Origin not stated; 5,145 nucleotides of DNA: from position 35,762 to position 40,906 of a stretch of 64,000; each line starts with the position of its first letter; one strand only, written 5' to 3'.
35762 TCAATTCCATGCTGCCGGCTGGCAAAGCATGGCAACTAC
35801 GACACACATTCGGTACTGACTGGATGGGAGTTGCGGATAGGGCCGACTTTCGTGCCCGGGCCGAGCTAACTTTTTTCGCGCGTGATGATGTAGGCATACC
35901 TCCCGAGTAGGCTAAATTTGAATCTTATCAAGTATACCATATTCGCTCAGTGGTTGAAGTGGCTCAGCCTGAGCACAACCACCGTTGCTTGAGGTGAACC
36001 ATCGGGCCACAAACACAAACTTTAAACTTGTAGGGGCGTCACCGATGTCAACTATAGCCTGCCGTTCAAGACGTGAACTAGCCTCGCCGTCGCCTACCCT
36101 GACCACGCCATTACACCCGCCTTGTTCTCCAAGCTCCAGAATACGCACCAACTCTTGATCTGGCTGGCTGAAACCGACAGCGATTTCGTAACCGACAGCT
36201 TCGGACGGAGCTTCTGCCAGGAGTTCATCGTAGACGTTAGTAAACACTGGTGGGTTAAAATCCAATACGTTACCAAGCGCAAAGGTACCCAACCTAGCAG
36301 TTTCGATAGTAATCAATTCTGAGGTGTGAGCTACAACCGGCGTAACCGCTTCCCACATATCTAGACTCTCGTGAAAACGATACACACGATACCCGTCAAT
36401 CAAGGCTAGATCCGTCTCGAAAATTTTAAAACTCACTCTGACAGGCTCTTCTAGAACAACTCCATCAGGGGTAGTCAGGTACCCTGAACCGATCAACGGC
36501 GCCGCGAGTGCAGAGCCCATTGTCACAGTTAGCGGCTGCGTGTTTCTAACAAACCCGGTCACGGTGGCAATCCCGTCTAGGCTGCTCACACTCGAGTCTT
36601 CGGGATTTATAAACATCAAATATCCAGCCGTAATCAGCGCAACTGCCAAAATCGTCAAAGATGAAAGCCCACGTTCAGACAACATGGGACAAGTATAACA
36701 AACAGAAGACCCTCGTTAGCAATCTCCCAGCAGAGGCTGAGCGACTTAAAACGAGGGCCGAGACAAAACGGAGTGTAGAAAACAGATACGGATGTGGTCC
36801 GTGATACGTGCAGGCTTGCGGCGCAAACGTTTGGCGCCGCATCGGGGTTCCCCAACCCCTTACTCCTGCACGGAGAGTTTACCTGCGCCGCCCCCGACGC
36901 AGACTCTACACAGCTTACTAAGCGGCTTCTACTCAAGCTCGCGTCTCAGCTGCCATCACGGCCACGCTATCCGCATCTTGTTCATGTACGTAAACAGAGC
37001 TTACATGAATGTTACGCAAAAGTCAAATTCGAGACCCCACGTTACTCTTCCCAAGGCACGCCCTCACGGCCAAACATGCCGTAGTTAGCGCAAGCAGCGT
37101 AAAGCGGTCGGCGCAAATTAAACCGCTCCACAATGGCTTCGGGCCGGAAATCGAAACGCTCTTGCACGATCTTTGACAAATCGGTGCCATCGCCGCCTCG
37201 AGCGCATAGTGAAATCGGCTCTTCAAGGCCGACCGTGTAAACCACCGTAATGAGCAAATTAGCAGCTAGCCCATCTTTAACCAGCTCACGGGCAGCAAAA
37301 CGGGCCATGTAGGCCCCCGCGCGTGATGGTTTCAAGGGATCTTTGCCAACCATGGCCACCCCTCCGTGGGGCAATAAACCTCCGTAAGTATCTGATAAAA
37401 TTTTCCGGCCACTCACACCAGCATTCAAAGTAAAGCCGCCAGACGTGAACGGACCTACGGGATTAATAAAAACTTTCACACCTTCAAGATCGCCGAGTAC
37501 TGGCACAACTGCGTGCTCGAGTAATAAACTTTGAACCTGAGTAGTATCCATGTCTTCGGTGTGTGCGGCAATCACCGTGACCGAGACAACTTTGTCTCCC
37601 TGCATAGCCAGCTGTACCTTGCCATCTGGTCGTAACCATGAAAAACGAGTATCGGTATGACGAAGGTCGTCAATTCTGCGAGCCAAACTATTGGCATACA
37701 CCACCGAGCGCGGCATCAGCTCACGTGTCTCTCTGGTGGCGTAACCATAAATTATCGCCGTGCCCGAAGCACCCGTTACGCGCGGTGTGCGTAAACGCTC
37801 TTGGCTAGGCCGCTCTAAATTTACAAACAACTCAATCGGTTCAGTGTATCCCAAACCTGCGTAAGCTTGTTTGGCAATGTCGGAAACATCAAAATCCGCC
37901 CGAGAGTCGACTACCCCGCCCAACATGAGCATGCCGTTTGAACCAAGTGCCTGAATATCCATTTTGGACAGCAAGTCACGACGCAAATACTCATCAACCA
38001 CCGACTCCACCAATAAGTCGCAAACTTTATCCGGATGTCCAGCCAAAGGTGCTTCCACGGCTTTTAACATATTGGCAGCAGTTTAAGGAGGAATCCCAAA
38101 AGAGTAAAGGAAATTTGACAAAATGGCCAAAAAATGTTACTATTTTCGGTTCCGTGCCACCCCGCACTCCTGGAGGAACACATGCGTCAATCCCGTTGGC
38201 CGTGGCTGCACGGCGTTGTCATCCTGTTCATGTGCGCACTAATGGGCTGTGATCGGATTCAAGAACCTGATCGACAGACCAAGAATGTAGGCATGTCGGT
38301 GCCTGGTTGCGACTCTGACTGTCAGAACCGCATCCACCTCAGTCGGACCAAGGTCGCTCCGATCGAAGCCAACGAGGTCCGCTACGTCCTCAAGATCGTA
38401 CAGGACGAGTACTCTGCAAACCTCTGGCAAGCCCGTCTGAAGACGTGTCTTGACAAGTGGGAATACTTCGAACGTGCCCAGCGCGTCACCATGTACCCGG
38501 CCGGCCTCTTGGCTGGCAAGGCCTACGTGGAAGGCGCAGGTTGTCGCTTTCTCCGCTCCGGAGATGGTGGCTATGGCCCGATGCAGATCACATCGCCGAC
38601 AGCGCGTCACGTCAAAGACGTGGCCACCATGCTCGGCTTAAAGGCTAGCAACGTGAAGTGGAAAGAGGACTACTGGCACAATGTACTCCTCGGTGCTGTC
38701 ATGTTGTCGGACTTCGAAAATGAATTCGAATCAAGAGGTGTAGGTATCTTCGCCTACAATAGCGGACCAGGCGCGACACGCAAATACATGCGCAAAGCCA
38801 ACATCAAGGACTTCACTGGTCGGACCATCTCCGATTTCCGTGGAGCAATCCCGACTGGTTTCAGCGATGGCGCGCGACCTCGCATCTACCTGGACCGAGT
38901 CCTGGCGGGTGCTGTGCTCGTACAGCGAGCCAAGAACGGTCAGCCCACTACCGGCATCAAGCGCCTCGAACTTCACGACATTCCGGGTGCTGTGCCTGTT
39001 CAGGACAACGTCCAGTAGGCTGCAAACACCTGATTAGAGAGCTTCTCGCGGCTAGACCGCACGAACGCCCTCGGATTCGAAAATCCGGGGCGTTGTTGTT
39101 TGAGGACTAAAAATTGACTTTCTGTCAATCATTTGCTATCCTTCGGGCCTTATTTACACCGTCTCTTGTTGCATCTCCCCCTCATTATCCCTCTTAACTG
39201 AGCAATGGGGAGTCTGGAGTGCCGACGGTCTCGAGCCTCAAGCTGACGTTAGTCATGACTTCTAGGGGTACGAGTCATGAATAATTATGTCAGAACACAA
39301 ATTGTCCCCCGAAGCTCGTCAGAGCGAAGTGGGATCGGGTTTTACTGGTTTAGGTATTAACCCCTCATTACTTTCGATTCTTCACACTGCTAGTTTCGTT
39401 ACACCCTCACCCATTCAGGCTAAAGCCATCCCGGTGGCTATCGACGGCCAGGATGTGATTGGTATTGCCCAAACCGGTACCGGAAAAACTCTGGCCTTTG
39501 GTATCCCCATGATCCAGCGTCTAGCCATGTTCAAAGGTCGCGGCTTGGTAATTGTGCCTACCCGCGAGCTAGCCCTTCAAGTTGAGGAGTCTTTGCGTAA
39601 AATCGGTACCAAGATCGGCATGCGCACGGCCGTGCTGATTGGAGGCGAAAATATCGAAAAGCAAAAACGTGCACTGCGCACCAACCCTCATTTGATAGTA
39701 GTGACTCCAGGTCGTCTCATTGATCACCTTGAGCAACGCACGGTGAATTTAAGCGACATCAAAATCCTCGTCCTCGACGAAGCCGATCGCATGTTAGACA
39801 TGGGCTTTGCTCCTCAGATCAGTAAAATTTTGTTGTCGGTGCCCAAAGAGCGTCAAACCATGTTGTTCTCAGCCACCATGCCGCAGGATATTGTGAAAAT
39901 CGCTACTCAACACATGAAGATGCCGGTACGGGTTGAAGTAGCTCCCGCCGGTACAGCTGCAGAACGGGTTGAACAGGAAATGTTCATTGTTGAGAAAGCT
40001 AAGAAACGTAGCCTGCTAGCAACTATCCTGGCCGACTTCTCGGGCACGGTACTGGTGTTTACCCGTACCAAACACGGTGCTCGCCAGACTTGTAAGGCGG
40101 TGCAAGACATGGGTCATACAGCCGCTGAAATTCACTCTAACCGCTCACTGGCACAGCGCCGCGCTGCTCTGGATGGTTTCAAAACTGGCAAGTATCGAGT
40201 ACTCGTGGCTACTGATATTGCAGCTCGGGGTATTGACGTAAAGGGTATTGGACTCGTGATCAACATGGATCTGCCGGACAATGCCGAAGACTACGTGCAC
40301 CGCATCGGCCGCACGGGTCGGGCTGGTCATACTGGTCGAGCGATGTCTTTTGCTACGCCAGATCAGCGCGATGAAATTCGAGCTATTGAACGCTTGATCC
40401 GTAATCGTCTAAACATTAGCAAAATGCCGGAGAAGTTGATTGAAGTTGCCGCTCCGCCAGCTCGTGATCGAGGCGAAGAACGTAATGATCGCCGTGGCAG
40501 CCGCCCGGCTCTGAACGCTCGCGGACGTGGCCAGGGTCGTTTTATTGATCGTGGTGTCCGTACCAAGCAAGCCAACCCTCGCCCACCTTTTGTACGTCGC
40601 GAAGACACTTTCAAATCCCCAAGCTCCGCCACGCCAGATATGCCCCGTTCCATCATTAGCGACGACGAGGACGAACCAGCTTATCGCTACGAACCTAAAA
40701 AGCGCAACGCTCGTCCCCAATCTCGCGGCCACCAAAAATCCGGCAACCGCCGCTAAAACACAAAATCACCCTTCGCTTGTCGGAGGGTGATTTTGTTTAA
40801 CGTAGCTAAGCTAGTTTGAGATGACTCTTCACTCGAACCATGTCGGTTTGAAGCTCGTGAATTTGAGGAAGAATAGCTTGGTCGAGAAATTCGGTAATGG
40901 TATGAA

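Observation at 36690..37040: A 350-nt GC-rich, highly structured non-coding region between metK and a hypothetical gene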

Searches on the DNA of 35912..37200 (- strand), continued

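Call 76: search_with_rna_model(model_id=R1, sources=[L261, L366, L171, L172, L174, L170], max_evalue=10, filters=off)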
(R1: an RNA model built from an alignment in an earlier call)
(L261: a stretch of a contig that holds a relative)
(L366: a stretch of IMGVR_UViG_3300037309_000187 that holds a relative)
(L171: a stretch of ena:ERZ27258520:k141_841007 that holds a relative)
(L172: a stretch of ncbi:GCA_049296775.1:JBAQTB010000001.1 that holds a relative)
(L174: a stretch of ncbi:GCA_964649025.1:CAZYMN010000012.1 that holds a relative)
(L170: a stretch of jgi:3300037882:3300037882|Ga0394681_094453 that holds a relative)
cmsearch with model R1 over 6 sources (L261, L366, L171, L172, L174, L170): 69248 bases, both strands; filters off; matches with E-value up to 10: 52.
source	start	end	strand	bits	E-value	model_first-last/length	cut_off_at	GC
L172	9767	9894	+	14.1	0.1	1-172/172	no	0.6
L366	5431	5586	-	10.4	0.7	1-172/172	no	0.62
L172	1231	1270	-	10.1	0.81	1-172/172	no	0.73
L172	1977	2007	+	10.1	0.82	1-172/172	no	0.65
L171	9684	9837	+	10.1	0.84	1-172/172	no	0.6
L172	15385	15473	+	9.4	1.2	1-172/172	no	0.42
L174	8773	8831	+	9.2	1.3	1-172/172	no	0.51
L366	2181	2208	-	8.8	1.6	1-172/172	no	0.82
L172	1977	2007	-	7.9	2.7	1-172/172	no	0.65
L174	10293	10324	+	7.7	2.9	1-172/172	no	0.62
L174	10293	10324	-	7.7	2.9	1-172/172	no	0.62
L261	1042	1091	+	7.7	3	1-172/172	no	0.72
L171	693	717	+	7.5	3.4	125-149/172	no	0.68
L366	2307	2382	-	7.2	3.8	1-172/172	no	0.7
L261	208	333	+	7.1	4.1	1-172/172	no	0.73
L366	2545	2661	-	7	4.2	1-172/172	no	0.7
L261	391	413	+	7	4.4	1-172/172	no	0.78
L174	8033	8062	+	6.9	4.5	1-172/172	no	0.53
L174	749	804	+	6.9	4.6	1-172/172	no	0.48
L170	229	279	+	6.9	4.6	1-172/172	no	0.53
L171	12573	12597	+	6.8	4.9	1-172/172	no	0.56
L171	1438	1487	+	6.7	5.1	102-151/172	no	0.5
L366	7766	7858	+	6.7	5.1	1-172/172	no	0.65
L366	3208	3323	-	6.6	5.3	1-172/172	no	0.67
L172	1389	1528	-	6.6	5.3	1-172/172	no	0.66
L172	4450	4542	+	6.5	5.5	1-172/172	no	0.42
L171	1275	1297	-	6.5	5.6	1-172/172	no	0.61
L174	1868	2025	-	6.5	5.7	1-172/172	no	0.63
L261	460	489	+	6.5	5.7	1-172/172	no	0.77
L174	12793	12817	+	6.4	5.8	1-172/172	no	0.6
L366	7040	7063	-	6.4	5.9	64-87/172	no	0.58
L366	1540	1566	+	6.4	5.9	1-172/172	no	0.67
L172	3559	3592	+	6.2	6.7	18-51/172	no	0.35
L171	4970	5001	+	6.1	6.9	1-172/172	no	0.53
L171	4970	5001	-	6.1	7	1-172/172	no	0.53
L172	3364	3549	-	6.1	7.1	1-172/172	no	0.44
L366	5911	5925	+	6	7.2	1-172/172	no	0.93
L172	4503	4547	-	6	7.5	107-151/172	no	0.44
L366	1940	2051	-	6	7.5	1-172/172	no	0.71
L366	9226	9248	+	5.9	7.7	1-172/172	no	0.61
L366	1117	1229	+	5.9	7.7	1-172/172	no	0.62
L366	2880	2934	+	5.9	7.7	1-172/172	no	0.6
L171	1461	1486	-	5.8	8.3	124-149/172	no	0.54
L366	5672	5697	+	5.7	8.7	1-172/172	no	0.62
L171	15249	15273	+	5.7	8.7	1-172/172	no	0.8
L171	15249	15273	-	5.7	8.7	125-149/172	no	0.8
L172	7691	7810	-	5.6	9.1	1-172/172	no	0.48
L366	1835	1855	-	5.6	9.2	1-172/172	no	0.76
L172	1390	1495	+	5.5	9.3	1-172/172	no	0.65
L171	2568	2602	+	5.5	9.3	1-172/172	no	0.57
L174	4977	5090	+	5.5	9.7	1-172/172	no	0.56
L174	12322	12373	-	5.5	9.7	1-172/172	no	0.48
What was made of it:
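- Tried and rejected: It recovers L172 and L171 only weakly, even with filters off (E = 0.1 and 0.84), and misses L174 (call 76).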

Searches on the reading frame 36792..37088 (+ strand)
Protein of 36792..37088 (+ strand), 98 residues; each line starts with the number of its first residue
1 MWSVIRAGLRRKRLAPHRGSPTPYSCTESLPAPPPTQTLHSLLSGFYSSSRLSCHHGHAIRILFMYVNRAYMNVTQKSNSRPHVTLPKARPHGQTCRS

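Call 7: search_protein_families(library=pfam, proteins=[window:36792-37088:+], max_evalue=0.01)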
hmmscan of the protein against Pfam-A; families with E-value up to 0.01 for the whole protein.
window:36792-37088:+ (98 aa): 0 families

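Call 71: find_homologous_proteins(query=window:36792-37088:+, max_evalue=0.01)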
Query window:36792-37088:+: 2 candidates shared short words with the query, none scored E <= 0.01.
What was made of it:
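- On Protein-coding gene or pseudogene: The 98-aa ORF has no homologue in 5.8 billion proteins (call 71).
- Checked: The 98-aa ORF, the only one searched, has no homologue among 5.8 billion proteins (call 71).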

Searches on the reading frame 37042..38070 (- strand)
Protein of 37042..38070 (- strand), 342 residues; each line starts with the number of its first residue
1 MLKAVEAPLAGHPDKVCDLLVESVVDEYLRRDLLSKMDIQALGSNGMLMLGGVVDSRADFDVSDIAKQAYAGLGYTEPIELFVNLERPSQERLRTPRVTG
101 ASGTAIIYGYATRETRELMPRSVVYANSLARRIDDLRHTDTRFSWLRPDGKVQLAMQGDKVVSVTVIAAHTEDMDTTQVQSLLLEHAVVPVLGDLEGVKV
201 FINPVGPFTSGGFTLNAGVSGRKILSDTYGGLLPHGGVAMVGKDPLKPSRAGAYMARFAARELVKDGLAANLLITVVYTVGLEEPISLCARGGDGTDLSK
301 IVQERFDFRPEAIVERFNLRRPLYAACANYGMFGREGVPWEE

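Call 7: search_protein_families(library=pfam, proteins=[window:37042-38070:-], max_evalue=0.01)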
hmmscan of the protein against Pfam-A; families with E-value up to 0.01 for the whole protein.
window:37042-38070:- (342 aa): 3 families
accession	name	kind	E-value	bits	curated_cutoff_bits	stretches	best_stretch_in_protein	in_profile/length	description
PF02773.21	S-AdoMet_synt_C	-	1.8e-38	132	25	1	211-341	2-137/138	S-adenosylmethionine synthetase, C-terminal domain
PF02772.21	S-AdoMet_synt_M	-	3.6e-21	76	29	1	99-208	2-120/120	S-adenosylmethionine synthetase, central domain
PF00438.25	S-AdoMet_synt_N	-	4.1e-13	50.1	33.1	1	6-78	7-79/99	S-adenosylmethionine synthetase, N-terminal domain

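Call 12: find_related_loci(query=window:37042-38070:-, collection=genome_contigs, flank=4000)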
Query window:37042-38070:- (342 aa) in genome_contigs; peptide patterns used: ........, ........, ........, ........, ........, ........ (x = any residue, [..] = any of these).
600 stretches matched a pattern (row limit reached: there are more); 582 encode a relative of the query (tblastn E <= 1e-3); the best 80 are kept; 80 distinct loci.
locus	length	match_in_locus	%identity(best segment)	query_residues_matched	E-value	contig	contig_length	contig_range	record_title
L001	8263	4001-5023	48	2-342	8e-110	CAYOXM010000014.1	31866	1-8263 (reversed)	MAG TPA_asm: uncultured Gammaproteobacteria bacterium isolate SRP237561_co1_396 genome assembly, contig: NODE_2048_lengt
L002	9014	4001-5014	42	5-342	5e-101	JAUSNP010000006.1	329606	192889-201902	MAG: Candidatus Moraniibacteriota bacterium isolate E19_metabat.bin.91 E19_k141_503813, whole genome shotgun sequence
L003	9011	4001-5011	44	5-342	5e-96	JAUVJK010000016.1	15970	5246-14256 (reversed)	MAG: Candidatus Moraniibacteriota bacterium isolate CSMAG_452 CSMAG_452_k127_799258_length_15970_cov_21.0000, whole geno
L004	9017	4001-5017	43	2-341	6e-94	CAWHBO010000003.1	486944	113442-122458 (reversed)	MAG: Candidatus Parcubacteria bacterium isolate MFD00905.bin.2.44 genome assembly, contig: contig_32216, whole genome sh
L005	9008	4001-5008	43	6-342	9e-94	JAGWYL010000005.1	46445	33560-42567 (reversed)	MAG: Patescibacteria group bacterium isolate REEB49 contig-150_798, whole genome shotgun sequence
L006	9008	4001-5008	42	4-342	2e-92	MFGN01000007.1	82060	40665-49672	MAG: Candidatus Falkowbacteria bacterium RIFOXYD12_FULL_34_57 rifoxyd3_full_scaffold_156, whole genome shotgun sequence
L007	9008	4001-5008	42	6-342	2e-87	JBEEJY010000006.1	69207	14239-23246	MAG: Candidatus Parcubacteria bacterium isolate cobbmillcreek_2019_sw_WHONDRS-S19S_0090_B_bin.4 scaffold_638033, whole g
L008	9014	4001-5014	41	5-342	3e-87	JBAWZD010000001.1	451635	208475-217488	MAG: bacterium isolate ELA106 MAG106_1, whole genome shotgun sequence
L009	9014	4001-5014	40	4-342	1e-84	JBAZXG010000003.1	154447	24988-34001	MAG: Patescibacteria group bacterium isolate SO_2017_GW1_50 NODE_779_length_154447_cov_1.636807_OW334_2017, whole genome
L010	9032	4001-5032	37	2-342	1e-84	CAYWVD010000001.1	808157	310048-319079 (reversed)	MAG TPA_asm: uncultured Candidatus Saccharibacteria bacterium isolate SRP278314_co2_217 genome assembly, contig: NODE_1_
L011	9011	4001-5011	41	5-341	1e-81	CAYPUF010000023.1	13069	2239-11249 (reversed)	MAG TPA_asm: uncultured Gammaproteobacteria bacterium isolate SRP093185_co1_134 genome assembly, contig: NODE_3346_lengt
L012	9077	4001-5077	36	6-342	4e-74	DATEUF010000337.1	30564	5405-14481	MAG TPA_asm: Pyrinomonadaceae bacterium isolate SMAG_U8334 k141_741440, whole genome shotgun sequence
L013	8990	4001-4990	38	1-333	2e-72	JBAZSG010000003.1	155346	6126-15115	MAG: Patescibacteria group bacterium isolate SO_2017_GW1_168 NODE_767_length_155346_cov_2.394681_OW334_2017, whole genom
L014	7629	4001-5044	37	6-341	4e-71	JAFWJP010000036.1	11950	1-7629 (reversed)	MAG: Solobacterium sp. isolate RGIG5799 Sheep_Ileum.Co__c89283, whole genome shotgun sequence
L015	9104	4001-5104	37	6-342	3e-69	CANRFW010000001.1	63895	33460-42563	MAG: uncultured Clostridia bacterium isolate Lapin-023__bin33 genome assembly, contig: Lapin-023__NODE_632_length_63895_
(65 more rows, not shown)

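Call 16: find_related_loci(query=window:37042-38070:-, collection=metagenome_contigs, flank=3000)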
Query window:37042-38070:- (342 aa) in metagenome_contigs; peptide patterns used: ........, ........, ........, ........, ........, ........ (x = any residue, [..] = any of these).
600 stretches matched a pattern (row limit reached: there are more); 563 encode a relative of the query (tblastn E <= 1e-3); the best 80 are kept; 80 distinct loci.
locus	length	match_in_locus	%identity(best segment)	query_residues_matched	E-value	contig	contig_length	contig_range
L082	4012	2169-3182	44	5-342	2e-107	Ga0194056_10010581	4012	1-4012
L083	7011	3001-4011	43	5-341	3e-98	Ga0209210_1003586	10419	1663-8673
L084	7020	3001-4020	42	4-342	7e-98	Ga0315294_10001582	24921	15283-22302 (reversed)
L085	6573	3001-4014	44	5-342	2e-97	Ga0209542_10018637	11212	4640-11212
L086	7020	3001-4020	44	2-342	1e-93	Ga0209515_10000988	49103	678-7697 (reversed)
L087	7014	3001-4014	44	2-341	2e-93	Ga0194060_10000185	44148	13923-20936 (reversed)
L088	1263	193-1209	43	6-342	1e-99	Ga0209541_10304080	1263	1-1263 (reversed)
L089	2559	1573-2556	42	6-334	2e-93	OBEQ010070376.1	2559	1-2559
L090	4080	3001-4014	40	5-342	4e-89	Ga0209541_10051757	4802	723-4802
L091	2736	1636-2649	37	4-342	9e-86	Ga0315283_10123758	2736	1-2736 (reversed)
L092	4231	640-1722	38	6-342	9e-78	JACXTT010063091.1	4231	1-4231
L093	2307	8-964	39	11-333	4e-73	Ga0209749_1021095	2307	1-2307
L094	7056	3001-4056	39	6-341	6e-71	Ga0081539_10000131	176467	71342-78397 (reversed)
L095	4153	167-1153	38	1-333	9e-71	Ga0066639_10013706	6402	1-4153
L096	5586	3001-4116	35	6-342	2e-70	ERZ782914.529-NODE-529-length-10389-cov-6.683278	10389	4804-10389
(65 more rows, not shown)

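Call 72: find_homologous_proteins(query=window:37042-38070:-, max_evalue=1e-60)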
Query window:37042-38070:- (342 aa): 960 proteins with E <= 1e-60 among 8000 candidates; the best 120 are listed.
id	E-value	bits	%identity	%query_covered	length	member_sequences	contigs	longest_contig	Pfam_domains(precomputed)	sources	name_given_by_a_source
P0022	4.0e-224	761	100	100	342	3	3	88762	PF00438.26,PF02772.22,PF02773.22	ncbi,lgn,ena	-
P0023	1.2e-204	697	91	100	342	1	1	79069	PF00438.26,PF02772.22,PF02773.22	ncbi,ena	-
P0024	1.8e-204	696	89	100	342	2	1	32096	PF00438.26,PF02772.22,PF02773.22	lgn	-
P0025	1.8e-201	686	89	100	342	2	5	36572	PF00438.26,PF02772.22,PF02773.22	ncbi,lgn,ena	-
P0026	1.6e-200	683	88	100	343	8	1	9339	PF00438.26,PF02772.22,PF02773.22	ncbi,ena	ncbi:MAG: methionine adenosyltransferase domain-containing protein [Patescibacteria group bacterium]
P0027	9.0e-200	681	88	100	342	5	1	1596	PF00438.26,PF02772.22,PF02773.22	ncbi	-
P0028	6.9e-198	675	86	100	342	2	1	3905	PF00438.26,PF02772.22,PF02773.22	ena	-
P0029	1.4e-197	674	85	100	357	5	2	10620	PF00438.26,PF02772.22,PF02773.22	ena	-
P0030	1.4e-197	674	86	100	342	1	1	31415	PF00438.26,PF02772.22,PF02773.22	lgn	-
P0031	2.2e-195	666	85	100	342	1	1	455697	PF00438.26,PF02772.22,PF02773.22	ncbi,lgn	ncbi:MAG: methionine adenosyltransferase domain-containing protein [Patescibacteria group bacterium]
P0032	3.6e-193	659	84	100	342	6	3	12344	PF00438.26,PF02772.22,PF02773.22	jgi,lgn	jgi:S-adenosylmethionine synthetase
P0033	4.5e-188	642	82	100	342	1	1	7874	PF00438.26,PF02772.22,PF02773.22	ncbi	-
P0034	5.0e-185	632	80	100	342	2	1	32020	PF00438.26,PF02772.22,PF02773.22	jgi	jgi:S-adenosylmethionine synthetase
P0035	1.7e-181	621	79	100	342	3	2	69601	PF00438.26,PF02772.22,PF02773.22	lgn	-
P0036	5.6e-174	596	76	100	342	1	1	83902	PF00438.26,PF02772.22,PF02773.22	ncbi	-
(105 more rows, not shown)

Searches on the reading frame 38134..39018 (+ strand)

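Call 7: search_protein_families(library=pfam, proteins=[window:38134-39018:+], max_evalue=0.01)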
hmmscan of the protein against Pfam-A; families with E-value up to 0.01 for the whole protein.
window:38134-39018:+ (294 aa): 1 family
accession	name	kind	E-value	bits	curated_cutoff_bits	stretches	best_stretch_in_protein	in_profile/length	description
PF01464.25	SLT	-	3.8e-09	36.6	21.3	1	111-226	2-112/117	Transglycosylase SLT domain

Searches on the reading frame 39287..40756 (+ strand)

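Call 7: search_protein_families(library=pfam, proteins=[window:39287-40756:+], max_evalue=0.01)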
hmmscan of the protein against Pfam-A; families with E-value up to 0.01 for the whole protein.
window:39287-40756:+ (489 aa): 3 families
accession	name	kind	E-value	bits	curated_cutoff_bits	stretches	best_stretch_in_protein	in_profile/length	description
PF00270.35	DEAD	-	5.9e-53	179.5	26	1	41-203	1-165/167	DEAD/DEAH box helicase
PF00271.37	Helicase_C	-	4.6e-29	101.3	23.5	1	242-347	4-110/110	Helicase conserved C-terminal domain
PF04851.21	ResIII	-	7.9e-09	36.1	22.5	1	60-199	29-163/164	Type III restriction enzyme, res subunit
